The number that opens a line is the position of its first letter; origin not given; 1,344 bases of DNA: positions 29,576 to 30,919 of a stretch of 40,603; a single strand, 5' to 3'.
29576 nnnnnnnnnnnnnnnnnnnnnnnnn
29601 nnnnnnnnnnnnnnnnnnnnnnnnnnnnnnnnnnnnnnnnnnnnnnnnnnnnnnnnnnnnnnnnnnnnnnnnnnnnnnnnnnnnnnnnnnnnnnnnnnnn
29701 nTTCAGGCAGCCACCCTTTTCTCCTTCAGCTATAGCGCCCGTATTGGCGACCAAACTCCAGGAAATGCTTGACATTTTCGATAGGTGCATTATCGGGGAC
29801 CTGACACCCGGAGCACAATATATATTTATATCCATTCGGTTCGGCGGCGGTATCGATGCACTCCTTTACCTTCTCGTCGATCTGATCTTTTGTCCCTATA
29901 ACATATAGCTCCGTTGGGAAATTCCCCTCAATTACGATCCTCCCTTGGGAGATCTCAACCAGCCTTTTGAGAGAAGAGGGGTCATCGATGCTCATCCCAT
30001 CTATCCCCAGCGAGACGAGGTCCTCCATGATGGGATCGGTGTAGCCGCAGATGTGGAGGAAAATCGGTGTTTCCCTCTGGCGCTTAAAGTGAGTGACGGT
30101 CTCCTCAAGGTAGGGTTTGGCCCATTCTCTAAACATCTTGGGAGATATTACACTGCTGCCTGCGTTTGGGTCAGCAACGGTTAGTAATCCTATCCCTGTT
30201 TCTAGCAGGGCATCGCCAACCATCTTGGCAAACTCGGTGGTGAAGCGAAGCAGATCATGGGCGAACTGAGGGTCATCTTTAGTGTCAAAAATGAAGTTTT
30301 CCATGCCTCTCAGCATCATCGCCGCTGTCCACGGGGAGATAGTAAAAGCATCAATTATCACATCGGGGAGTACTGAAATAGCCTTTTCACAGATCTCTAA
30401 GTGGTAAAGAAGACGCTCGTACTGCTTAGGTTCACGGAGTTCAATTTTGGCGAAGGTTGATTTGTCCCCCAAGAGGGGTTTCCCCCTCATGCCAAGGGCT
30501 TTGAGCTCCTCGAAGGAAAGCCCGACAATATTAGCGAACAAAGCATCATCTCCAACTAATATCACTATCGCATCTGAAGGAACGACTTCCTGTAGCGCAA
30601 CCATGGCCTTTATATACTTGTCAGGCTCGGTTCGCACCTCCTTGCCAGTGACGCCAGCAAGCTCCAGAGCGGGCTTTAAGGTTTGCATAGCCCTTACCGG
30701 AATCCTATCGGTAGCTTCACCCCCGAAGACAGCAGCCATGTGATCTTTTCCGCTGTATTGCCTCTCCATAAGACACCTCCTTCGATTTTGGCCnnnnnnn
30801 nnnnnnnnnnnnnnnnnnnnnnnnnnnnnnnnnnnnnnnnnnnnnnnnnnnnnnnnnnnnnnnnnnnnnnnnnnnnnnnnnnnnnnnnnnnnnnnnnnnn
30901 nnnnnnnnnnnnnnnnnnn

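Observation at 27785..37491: Operon joining two AOR paralogs, a flavoprotein-ferredoxin fusion, a crotonase and a complete corrinoid methyl-transfer system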

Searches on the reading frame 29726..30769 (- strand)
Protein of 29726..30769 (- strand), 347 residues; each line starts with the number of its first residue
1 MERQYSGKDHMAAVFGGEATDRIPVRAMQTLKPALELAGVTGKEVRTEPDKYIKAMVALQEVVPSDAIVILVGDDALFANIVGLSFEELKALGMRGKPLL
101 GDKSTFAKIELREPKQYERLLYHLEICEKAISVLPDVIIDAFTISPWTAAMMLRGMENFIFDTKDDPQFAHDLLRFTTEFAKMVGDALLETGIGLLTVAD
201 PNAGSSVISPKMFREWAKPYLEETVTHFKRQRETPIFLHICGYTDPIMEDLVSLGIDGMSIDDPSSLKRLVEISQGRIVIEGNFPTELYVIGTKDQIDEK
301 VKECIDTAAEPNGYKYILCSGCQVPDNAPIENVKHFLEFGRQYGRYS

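Call 3: search_protein_families(library=pfam, proteins=[window:29726-30769:-])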
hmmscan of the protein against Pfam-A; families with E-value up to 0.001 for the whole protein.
window:29726-30769:- (347 aa): 1 family
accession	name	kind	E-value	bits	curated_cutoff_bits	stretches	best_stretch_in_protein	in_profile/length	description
PF01208.23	URO-D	-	7.9e-52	176.8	23.9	1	8-342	3-345/346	Uroporphyrinogen decarboxylase (URO-D)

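Call 4: search_protein_families(library=ncbifam, proteins=[window:29726-30769:-])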
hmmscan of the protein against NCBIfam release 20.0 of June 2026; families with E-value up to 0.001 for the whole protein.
window:29726-30769:- (347 aa): 6 families
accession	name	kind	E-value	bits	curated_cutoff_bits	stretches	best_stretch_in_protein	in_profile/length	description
NF004889.0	PRK06252.1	subfamily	4.4e-35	121.3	244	1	141-342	143-335/340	methylcobalamin:coenzyme M methyltransferase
TIGR01463.1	mtaA_cmuA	subfamily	1.5e-32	113.2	235.4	1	11-338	10-333/340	MtaA/CmuA family methyltransferase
NF040654.1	MtaA_Meth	equivalog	3.3e-29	101.9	400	1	9-339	5-331/337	methylcobamide:CoM methyltransferase MtaA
NF041608.1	methylcob_mtaseMtbA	equivalog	5e-22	78.4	600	1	4-343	3-337/339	methylcobamide:CoM methyltransferase MtbA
TIGR01464.1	hemE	equivalog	1.6e-15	57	302.95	1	49-339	46-335/338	uroporphyrinogen decarboxylase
NF002119.0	PRK00957.1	equivalog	0.0007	18.8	258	0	224-310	181-271/306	methionine synthase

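Call 12: find_homologous_proteins(query=window:29726-30769:-)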
Query window:29726-30769:- (347 aa): 161 proteins with E <= 0.001 among 3344 candidates; the best 120 are listed.
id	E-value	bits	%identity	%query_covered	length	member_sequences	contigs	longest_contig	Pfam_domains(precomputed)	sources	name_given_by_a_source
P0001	8.3e-231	783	100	100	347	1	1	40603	PF01208.24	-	-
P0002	2.5e-186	637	79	99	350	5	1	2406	PF01208.24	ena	-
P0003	9.0e-186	635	79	99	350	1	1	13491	PF01208.24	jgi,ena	-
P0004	1.1e-179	615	74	99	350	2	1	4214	PF01208.24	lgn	-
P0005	1.5e-177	608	73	99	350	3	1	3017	PF01208.24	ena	-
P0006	3.1e-166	570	72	99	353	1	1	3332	PF01208.24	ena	-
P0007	1.7e-165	568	68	100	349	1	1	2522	PF01208.24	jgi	-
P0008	4.4e-165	567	72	100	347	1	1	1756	PF01208.24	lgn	-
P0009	8.1e-165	566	71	100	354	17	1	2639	PF01208.24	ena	-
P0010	1.1e-164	565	72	99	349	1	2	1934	PF01208.24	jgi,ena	-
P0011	1.5e-160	552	68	100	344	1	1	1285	PF01208.24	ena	-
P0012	5.1e-158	543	69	99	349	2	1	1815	PF01208.24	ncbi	-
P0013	2.7e-157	541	66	100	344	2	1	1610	PF01208.24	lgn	-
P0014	1.8e-156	538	67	100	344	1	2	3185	PF01208.24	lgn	-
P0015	2.1e-156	538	68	99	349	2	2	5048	PF01208.24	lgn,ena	-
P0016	6.2e-156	537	67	100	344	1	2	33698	PF01208.24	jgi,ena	-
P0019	1.0e-153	529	66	100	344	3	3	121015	PF01208.24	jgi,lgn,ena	-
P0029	4.2e-142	491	62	99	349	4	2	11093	PF01208.24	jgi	-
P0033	3.4e-136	472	59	99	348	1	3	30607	PF01208.24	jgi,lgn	-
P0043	6.0e-112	392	51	99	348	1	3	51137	PF01208.24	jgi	-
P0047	1.2e-109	384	53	99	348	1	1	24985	PF01208.24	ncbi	-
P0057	6.2e-103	362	49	99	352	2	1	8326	PF01208.24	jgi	jgi:uroporphyrinogen decarboxylase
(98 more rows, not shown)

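Call 13: find_encoding_contigs(protein=P0003, flank=10000, max_places=3)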
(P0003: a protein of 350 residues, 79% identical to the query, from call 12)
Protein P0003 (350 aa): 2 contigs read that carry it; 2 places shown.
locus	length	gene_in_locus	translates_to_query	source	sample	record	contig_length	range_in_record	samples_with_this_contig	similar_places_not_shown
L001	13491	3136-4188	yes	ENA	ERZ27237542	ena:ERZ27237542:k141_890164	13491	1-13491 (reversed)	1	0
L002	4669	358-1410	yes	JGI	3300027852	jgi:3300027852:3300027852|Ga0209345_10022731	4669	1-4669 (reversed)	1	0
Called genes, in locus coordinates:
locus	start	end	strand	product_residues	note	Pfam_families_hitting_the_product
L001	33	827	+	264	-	PF00378:ECH_1, PF16113:ECH_2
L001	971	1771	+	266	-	PF01144:CoA_trans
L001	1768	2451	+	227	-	PF01144:CoA_trans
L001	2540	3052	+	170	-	-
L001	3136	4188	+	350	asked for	PF01208:URO-D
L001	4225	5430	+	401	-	PF02515:CoA_transf_3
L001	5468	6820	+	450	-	PF02515:CoA_transf_3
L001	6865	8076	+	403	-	PF02515:CoA_transf_3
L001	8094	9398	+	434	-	PF02515:CoA_transf_3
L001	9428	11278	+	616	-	PF02730:AFOR_N, PF01314:AFOR_C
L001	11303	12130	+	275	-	PF00037:Fer4 (faint), PF12797:Fer4_2 (faint), PF13237:Fer4_10 (weak), PF12838:Fer4_7 (weak), PF13187:Fer4_9 (weak)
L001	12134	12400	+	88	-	PF12797:Fer4_2 (faint), PF12837:Fer4_6 (faint), PF13237:Fer4_10 (faint), PF14697:Fer4_21 (weak), PF12838:Fer4_7 (weak), PF13187:Fer4_9, PF13484:Fer4_16 (faint), PF00037:Fer4 (weak)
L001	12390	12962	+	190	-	-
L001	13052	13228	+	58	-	-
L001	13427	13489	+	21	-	?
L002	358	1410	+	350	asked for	PF01208:URO-D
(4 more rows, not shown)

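Call 14: find_encoding_contigs(protein=P0019, flank=10000, max_places=3)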
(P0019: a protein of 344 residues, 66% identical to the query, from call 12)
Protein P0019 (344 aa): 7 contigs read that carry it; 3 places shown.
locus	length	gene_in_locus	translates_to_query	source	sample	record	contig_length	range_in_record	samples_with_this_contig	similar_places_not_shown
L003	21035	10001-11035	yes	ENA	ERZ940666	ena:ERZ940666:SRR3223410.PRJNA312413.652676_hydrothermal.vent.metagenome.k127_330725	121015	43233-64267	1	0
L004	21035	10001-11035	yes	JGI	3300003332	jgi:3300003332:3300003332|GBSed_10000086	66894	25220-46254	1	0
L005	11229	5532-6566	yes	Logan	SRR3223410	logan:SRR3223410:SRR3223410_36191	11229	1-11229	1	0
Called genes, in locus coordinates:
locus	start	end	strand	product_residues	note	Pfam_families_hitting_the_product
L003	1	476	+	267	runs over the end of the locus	PF03446:NAD_binding_2 (faint), PF03807:F420_oxidored, PF14748:P5CR_dimer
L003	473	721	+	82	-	PF02325:CCB3_YggT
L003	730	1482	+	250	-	PF02811:PHP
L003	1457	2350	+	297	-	PF02645:DegV, PF13684:FakA-like_C (faint)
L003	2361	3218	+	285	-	PF02645:DegV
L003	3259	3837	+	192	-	PF06414:Zeta_toxin (weak), PF01591:6PF2K (faint), PF13401:AAA_22 (faint), PF08433:KTI12, PF13207:AAA_17, PF13238:AAA_18, PF13671:AAA_33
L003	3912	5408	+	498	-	PF02789:Peptidase_M17_N, PF00883:Peptidase_M17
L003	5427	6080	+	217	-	PF13483:Lactamase_B_3, PF12706:Lactamase_B_2 (weak)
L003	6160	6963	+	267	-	PF00378:ECH_1, PF16113:ECH_2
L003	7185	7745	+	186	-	PF13302:Acetyltransf_3 (weak), PF00583:Acetyltransf_1, PF13508:Acetyltransf_7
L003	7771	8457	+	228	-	-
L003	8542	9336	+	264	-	PF00378:ECH_1, PF16113:ECH_2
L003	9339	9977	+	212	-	PF02607:B12-binding_2, PF02310:B12-binding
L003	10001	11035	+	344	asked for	PF01208:URO-D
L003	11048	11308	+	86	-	PF12838:Fer4_7 (faint), PF12797:Fer4_2 (faint), PF13183:Fer4_8 (weak), PF13187:Fer4_9, PF00037:Fer4 (weak), PF12837:Fer4_6 (weak)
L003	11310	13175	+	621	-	PF02730:AFOR_N, PF01314:AFOR_C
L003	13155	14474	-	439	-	PF06050:HGD-D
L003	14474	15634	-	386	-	PF06050:HGD-D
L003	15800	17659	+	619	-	PF05958:tRNA_U5-meth_tr, PF02545:Maf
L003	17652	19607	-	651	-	PF00724:Oxidored_FMN, PF00890:FAD_binding_2 (weak), PF01134:GIDA (weak), PF03486:HI0933_like (weak), PF07992:Pyr_redox_2, PF12831:FAD_oxidored, PF13738:Pyr_redox_3, PF00070:Pyr_redox, +5 more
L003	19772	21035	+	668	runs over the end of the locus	PF02776:TPP_enzyme_N, PF00205:TPP_enzyme_M, PF02775:TPP_enzyme_C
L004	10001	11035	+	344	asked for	PF01208:URO-D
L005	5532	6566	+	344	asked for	PF01208:URO-D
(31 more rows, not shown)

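Call 15: find_encoding_contigs(protein=P0016, flank=10000, max_places=3)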
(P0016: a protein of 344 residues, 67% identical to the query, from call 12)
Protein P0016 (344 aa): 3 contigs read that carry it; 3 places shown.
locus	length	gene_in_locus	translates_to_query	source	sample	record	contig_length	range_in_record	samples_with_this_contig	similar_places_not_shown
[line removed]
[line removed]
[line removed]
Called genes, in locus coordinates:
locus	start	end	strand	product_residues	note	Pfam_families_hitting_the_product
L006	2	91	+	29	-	?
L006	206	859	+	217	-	PF13483:Lactamase_B_3, PF12706:Lactamase_B_2 (weak)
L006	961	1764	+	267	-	PF00378:ECH_1, PF16113:ECH_2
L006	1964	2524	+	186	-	PF00583:Acetyltransf_1, PF13508:Acetyltransf_7 (weak)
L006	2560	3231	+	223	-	-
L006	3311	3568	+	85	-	-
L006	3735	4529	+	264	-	PF00378:ECH_1, PF16113:ECH_2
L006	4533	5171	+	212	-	PF02607:B12-binding_2, PF02310:B12-binding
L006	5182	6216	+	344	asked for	PF01208:URO-D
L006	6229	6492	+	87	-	PF12838:Fer4_7 (faint), PF12797:Fer4_2 (faint), PF13183:Fer4_8 (weak), PF13187:Fer4_9, PF00037:Fer4 (weak), PF12837:Fer4_6 (weak)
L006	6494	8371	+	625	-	PF02730:AFOR_N, PF01314:AFOR_C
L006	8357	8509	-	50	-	-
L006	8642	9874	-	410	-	PF00108:Thiolase_N, PF02803:Thiolase_C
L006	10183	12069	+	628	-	PF05958:tRNA_U5-meth_tr, PF02545:Maf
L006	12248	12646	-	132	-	PF02310:B12-binding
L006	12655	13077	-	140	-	PF01642:MM_CoA_mutase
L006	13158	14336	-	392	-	PF01642:MM_CoA_mutase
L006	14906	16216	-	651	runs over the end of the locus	PF00724:Oxidored_FMN, PF00890:FAD_binding_2 (weak), PF03486:HI0933_like (weak), PF07992:Pyr_redox_2, PF12831:FAD_oxidored, PF13450:NAD_binding_8, PF13738:Pyr_redox_3 (weak), PF00070:Pyr_redox, +5 more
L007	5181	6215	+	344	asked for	PF01208:URO-D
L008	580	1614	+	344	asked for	PF01208:URO-D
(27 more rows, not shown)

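Call 17: search_solved_structures(query=window:29726-30769:-, max_evalue=0.001)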
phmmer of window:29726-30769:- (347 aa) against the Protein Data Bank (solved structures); distinct sequences matched with E-value up to 0.001: 16.
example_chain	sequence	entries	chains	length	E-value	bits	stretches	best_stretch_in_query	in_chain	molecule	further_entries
4ay7_A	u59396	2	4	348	6.5e-20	74.5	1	5-337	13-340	METHYLCOBALAMIN: COENZYME M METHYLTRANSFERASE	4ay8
6w2o_A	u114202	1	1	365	1.7e-10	43.6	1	63-313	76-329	Uroporphyrinogen decarboxylase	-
1j93_A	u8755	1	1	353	1.4e-07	34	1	165-341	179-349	UROPORPHYRINOGEN DECARBOXYLASE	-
4exq_A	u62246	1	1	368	1.1e-05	27.7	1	140-334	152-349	Uroporphyrinogen decarboxylase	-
2q6z_A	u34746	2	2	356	2e-05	26.9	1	139-338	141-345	Uroporphyrinogen decarboxylase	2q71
4zr8_A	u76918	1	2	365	2.6e-05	26.5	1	137-315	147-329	Uroporphyrinogen decarboxylase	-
3gw3_A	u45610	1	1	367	3.7e-05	26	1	141-338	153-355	Uroporphyrinogen decarboxylase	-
1r3w_A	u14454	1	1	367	5.4e-05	25.5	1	141-338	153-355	Uroporphyrinogen Decarboxylase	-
1jpk_A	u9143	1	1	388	5.9e-05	25.4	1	140-338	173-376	UROPORPHYRINOGEN DECARBOXYLASE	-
3gvv_A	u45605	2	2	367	6.3e-05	25.3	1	141-338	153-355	Uroporphyrinogen decarboxylase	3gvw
1r3q_A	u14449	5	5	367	6.3e-05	25.3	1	141-338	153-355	Uroporphyrinogen Decarboxylase | PROTEIN (UROPORPHYRINOGEN DECARBOXYLASE)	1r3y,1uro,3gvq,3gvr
1r3r_A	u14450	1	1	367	6.7e-05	25.2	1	141-338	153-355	Uroporphyrinogen Decarboxylase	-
1r3s_A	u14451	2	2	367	6.8e-05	25.1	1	141-338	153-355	Uroporphyrinogen Decarboxylase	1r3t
1r3v_A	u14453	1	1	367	7e-05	25.1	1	141-338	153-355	Uroporphyrinogen Decarboxylase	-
3gw0_A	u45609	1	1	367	8.6e-05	24.8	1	141-338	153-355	Uroporphyrinogen decarboxylase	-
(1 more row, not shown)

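Call 22: find_related_loci(query=A1, collection=genome_contigs, flank=10000)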
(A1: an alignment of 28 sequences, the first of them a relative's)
Query A1 (347 aa) in genome_contigs; peptide patterns used: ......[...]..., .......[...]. (x = any residue, [..] = any of these).
71 stretches matched a pattern; 27 encode a relative of the query (tblastn E <= 1e-3); 27 distinct loci.
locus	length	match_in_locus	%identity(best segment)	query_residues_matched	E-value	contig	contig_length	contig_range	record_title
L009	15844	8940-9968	66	1-346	9e-162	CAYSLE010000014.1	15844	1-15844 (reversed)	MAG TPA_asm: uncultured Dehalococcoidales bacterium isolate binchicken_co124_360 genome assembly, contig: NODE_2058_leng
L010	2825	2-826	72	76-346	3e-143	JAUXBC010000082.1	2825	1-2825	MAG: Dehalococcoidia bacterium isolate CSMAG_2778 CSMAG_2778_k141_436468_length_2825_cov_5.3417, whole genome shotgun se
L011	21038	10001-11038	59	1-347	2e-136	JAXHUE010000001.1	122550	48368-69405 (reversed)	MAG: Chloroflexota bacterium isolate MAG43_tar_biofilm MAG43_1, whole genome shotgun sequence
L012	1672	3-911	63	41-344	1e-146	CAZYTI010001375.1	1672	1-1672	MAG TPA_asm: uncultured bacterium isolate binchicken_co97_67 genome assembly, contig: NODE_230669_length_1672_cov_2.3883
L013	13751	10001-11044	46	4-346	2e-99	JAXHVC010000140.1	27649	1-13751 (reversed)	MAG: Chloroflexota bacterium isolate MAG67_tar_biofilm MAG67_140, whole genome shotgun sequence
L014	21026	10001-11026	45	5-346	3e-99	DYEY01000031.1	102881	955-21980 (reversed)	MAG TPA_asm: Dethiobacter sp. isolate Tomsk_2_55_21 Tomsk_k141_29766, whole genome shotgun sequence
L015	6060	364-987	28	118-334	3e-17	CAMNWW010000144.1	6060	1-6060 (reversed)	MAG: uncultured Lachnospiraceae bacterium isolate SRR19792994_bin.75_metawrap_v1.3_MAG genome assembly, contig: ERZ12290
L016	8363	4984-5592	29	145-346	8e-16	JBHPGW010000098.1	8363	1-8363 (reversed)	Planctomycetota bacterium isolate SAG AM-311-N14 NODE_98_length_8363_cov_31.411651, whole genome shotgun sequence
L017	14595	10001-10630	28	138-346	4e-19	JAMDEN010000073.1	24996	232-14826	MAG: Actinomycetota bacterium isolate FK_Sedi_B_Bin.100 NODE_6449_length_24996_cov_21.615, whole genome shotgun sequence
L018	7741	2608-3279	25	117-346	1e-12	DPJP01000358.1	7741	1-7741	MAG TPA_asm: Armatimonadetes bacterium isolate UBA11051 contig_11355, whole genome shotgun sequence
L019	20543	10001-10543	24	153-333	2e-11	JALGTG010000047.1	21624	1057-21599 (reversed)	MAG: Candidatus Hebobacteria bacterium isolate Meg19_1012_Bin_93 Meg19_1012_Bin_93_scaffold_11593, whole genome shotgun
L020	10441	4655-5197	26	153-333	7e-11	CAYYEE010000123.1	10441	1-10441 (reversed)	MAG TPA_asm: uncultured Planctomycetota bacterium isolate binchicken_co265_18 genome assembly, contig: NODE_9582_length_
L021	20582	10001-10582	26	153-346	1e-10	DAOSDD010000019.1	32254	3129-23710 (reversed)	MAG TPA_asm: Clostridiales bacterium isolate AMR_MDS_1840 NODE_682_length_32254_cov_5.357589, whole genome shotgun seque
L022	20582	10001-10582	26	153-346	1e-9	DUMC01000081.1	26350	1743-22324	MAG TPA_asm: Clostridiaceae bacterium isolate AS04akNAM_37 26004_AS04, whole genome shotgun sequence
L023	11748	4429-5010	24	153-346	4e-8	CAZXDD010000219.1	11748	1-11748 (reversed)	MAG TPA_asm: uncultured Armatimonadia bacterium isolate binchicken_co43_19 genome assembly, contig: NODE_9848_length_117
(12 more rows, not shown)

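Call 31: find_related_loci(query=A1, collection=metagenome_contigs, flank=10000)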
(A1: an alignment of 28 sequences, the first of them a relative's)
Query A1 (347 aa) in metagenome_contigs; peptide patterns used: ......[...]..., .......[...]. (x = any residue, [..] = any of these).
116 stretches matched a pattern; 70 encode a relative of the query (tblastn E <= 1e-3); 70 distinct loci.
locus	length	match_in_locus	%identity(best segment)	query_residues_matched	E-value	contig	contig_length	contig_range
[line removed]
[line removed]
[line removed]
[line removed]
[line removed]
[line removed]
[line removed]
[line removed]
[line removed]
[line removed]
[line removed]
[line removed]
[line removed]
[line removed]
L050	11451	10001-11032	59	1-345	4e-144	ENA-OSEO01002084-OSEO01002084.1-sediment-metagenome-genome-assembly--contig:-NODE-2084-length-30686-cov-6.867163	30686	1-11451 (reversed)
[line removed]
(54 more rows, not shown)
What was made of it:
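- Relatives come from marine and hydrothermal sediments (calls 14, 15, 31).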

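Call 33: find_encoding_contigs(protein=P0047, flank=10000, max_places=1)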
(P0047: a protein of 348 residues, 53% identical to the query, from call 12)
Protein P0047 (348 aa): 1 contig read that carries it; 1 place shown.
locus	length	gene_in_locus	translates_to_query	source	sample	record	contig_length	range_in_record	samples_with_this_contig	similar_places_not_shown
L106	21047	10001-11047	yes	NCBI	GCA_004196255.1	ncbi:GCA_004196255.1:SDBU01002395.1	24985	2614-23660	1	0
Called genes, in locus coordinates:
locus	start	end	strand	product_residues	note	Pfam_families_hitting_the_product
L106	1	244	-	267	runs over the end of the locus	PF09754:PAC2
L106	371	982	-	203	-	PF14082:SduA_C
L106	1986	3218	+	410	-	PF02515:CoA_transf_3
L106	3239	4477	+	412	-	PF02515:CoA_transf_3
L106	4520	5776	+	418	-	PF02515:CoA_transf_3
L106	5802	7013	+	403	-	PF02515:CoA_transf_3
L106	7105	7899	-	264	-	PF00378:ECH_1, PF16113:ECH_2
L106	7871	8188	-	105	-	-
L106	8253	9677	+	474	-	PF02629:CoA_binding, PF13380:CoA_binding_2, PF13607:Succ_CoA_lig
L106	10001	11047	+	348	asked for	PF01208:URO-D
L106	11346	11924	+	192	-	-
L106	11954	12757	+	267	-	PF00809:Pterin_bind, PF03599:CdhD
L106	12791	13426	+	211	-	PF02607:B12-binding_2, PF02310:B12-binding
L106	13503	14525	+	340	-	PF01208:URO-D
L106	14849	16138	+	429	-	PF07690:MFS_1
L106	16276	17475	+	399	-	PF02515:CoA_transf_3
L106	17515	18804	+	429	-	PF02515:CoA_transf_3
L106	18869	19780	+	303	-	PF04015:DUF362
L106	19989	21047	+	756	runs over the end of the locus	PF03699:UPF0182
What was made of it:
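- This shows that the UroD-type proteins are the variable, substrate-side partners of a single MT-II (call 33). L106 has two UroD paralogues, as expected for two successive S-demethylations (call 33). L106 has two UroD paralogues per MT-II, which is typical of substrate-specific MT-Is (call 33).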

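Call 34: find_encoding_contigs(protein=P0043, flank=10000, max_places=1)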
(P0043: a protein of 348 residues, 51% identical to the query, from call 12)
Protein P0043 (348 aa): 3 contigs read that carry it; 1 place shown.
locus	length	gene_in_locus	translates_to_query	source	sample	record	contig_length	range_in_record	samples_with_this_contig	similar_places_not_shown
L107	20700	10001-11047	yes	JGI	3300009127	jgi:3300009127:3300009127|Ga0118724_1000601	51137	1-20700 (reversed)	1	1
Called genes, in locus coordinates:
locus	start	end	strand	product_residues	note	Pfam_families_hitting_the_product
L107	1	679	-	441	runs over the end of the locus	PF06050:HGD-D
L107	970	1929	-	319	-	PF00135:COesterase, PF20434:BD-FAE, PF07859:Abhydrolase_3, PF00326:Peptidase_S9 (weak)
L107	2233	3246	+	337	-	PF00676:E1_dh, PF02775:TPP_enzyme_C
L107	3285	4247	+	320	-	PF02779:Transket_pyr, PF02780:Transketolase_C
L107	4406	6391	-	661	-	PF00384:Molybdopterin, PF01568:Molydop_binding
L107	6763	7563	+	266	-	PF00378:ECH_1, PF16113:ECH_2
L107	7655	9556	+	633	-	PF02730:AFOR_N, PF01314:AFOR_C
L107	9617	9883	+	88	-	PF12837:Fer4_6 (faint), PF00037:Fer4 (faint)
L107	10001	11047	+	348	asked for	PF01208:URO-D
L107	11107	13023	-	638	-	PF00724:Oxidored_FMN, PF00890:FAD_binding_2, PF01134:GIDA (weak), PF03486:HI0933_like, PF07992:Pyr_redox_2, PF12831:FAD_oxidored, PF13738:Pyr_redox_3, PF00070:Pyr_redox, +2 more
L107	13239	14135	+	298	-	PF00005:ABC_tran, PF13304:AAA_21, PF13732:DrrA1-3_C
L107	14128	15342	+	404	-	PF12679:ABC2_membrane_2, PF12698:ABC2_membrane_3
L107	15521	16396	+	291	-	PF12679:ABC2_membrane_2 (weak), PF12698:ABC2_membrane_3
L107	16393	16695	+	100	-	PF12698:ABC2_membrane_3 (weak)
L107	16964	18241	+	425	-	PF02515:CoA_transf_3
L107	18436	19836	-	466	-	-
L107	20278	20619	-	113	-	PF00106:adh_short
